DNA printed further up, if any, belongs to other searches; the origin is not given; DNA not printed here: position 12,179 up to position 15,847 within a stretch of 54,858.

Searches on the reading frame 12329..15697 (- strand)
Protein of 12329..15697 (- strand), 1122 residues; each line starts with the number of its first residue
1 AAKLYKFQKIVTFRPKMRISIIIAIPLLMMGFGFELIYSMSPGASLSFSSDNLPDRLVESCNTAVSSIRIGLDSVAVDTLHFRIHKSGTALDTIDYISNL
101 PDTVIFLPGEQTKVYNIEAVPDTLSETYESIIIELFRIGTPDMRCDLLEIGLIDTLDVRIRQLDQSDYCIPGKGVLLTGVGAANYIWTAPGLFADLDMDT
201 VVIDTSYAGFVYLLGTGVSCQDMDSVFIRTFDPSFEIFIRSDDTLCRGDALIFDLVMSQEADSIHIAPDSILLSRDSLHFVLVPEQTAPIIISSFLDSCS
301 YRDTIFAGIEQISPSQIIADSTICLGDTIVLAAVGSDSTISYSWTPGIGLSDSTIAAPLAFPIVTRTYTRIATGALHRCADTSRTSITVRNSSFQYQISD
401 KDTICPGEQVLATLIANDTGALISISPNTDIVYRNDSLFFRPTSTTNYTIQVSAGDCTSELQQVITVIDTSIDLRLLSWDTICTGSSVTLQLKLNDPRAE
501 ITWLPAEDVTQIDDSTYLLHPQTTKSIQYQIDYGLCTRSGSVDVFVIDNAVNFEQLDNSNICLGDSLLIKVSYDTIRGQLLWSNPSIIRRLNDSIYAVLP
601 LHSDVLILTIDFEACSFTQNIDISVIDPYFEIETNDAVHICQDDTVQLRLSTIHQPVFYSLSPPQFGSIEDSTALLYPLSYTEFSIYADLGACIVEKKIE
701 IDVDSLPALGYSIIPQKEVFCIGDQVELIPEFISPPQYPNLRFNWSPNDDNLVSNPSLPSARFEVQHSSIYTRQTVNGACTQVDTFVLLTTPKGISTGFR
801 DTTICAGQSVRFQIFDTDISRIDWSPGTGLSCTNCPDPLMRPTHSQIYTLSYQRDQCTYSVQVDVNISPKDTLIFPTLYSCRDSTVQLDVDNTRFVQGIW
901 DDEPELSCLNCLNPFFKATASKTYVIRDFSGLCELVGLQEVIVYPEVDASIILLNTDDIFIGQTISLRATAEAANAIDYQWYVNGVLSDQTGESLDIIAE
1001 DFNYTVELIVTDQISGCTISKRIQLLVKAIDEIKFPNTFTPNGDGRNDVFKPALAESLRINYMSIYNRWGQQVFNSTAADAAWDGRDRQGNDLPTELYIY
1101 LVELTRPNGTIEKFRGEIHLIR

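Call 74: search_protein_families(library=pfam, proteins=[window:12329-15697:-], max_evalue=0.00001)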
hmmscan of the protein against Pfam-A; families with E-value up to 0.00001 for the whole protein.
window:12329-15697:- (1122 aa): 2 families
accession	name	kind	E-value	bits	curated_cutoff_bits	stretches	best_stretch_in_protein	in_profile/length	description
PF13585.12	CHU_C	-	1.3e-18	67.3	27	1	1033-1109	1-75/86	CHU_C Type IX secretion signal domain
PF19081.6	Ig_7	-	2.5e-08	34.5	27.3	0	956-1027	9-80/84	Ig-like domain CHU_C associated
